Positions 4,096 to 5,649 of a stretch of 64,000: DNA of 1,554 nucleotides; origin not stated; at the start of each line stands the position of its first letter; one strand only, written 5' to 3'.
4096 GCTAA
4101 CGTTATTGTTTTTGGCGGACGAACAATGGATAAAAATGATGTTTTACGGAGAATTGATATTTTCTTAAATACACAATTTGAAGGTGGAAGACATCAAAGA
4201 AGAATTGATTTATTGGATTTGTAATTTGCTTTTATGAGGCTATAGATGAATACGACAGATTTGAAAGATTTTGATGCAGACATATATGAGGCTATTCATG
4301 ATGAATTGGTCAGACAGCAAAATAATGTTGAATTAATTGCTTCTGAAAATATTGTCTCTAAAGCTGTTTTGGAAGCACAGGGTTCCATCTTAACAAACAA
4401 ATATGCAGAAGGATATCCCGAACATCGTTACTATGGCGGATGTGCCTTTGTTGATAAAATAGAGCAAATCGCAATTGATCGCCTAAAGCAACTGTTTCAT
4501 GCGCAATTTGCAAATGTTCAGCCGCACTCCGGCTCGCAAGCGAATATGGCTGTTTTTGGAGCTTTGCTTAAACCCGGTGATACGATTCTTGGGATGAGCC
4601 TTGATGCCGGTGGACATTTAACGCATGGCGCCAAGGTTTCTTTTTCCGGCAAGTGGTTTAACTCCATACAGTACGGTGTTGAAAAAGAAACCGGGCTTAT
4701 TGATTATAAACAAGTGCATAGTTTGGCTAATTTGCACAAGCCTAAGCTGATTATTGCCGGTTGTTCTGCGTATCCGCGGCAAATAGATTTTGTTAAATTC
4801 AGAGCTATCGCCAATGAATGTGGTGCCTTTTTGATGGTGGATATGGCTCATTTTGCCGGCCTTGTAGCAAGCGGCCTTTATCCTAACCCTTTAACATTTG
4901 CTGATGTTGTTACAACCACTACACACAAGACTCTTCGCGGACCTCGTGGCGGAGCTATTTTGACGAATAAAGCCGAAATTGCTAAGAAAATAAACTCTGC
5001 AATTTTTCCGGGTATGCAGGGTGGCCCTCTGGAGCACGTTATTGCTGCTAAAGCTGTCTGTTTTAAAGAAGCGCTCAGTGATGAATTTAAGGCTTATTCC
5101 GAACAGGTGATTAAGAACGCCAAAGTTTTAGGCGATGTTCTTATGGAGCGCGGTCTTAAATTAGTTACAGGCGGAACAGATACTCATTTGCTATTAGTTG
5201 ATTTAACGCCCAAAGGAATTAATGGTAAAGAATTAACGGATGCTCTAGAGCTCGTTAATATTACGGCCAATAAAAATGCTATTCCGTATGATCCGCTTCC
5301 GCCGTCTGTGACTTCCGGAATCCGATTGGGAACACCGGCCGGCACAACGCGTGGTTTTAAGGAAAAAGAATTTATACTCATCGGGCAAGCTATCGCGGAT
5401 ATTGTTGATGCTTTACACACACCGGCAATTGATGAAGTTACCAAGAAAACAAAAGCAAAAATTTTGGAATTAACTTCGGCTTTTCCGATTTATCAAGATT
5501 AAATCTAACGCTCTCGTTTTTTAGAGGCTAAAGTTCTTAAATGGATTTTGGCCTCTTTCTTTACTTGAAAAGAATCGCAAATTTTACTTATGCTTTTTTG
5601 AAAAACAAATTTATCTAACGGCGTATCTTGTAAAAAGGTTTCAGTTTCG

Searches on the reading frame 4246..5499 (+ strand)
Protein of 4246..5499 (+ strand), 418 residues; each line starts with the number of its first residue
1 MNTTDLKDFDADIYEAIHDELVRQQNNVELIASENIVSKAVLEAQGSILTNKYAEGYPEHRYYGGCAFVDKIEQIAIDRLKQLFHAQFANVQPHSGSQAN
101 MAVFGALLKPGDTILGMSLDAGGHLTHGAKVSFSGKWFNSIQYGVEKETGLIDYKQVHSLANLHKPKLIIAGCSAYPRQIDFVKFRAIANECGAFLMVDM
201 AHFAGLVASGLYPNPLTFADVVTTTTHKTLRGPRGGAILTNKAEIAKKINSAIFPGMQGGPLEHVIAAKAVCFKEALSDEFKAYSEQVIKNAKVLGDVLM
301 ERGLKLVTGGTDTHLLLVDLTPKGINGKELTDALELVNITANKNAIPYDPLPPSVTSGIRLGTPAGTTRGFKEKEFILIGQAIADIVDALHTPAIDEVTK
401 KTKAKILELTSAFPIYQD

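Call 39: find_encoding_contigs(protein=window:4246-5499:+, flank=6000, max_places=1)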
Protein window:4246-5499:+ (418 aa): 3 contigs read that carry it; 1 place shown.
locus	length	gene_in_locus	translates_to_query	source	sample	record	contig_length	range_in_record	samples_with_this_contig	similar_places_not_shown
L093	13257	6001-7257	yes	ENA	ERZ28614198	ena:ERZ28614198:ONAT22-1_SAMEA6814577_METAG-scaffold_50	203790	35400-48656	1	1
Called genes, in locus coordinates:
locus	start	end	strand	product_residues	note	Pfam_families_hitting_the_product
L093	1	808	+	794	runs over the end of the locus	PF01588:tRNA_bind, PF03483:B3_4, PF03484:B5, PF17759:tRNA_synthFbeta, PF03147:FDX-ACB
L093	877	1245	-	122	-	PF03724:META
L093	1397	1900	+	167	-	-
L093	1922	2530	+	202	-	-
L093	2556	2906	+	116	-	-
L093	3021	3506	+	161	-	-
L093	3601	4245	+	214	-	PF12802:MarR_2 (faint), PF12840:HTH_20 (weak), PF01022:HTH_5 (weak), PF01047:MarR (faint), PF01325:Fe_dep_repress (faint), PF01978:TrmB (faint), PF13412:HTH_24 (faint), PF13463:HTH_27 (faint), +2 more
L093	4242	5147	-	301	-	PF13354:Beta-lactamase2, PF00768:Peptidase_S11 (weak)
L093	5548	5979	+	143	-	PF02502:LacAB_rpiB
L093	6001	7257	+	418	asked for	PF00464:SHMT, PF00155:Aminotran_1_2 (weak)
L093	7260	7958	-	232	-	PF08713:DNA_alkylation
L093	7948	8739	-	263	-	PF01182:Glucosamine_iso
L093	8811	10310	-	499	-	PF13231:PMT_2 (weak)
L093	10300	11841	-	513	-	PF13231:PMT_2 (weak)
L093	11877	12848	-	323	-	-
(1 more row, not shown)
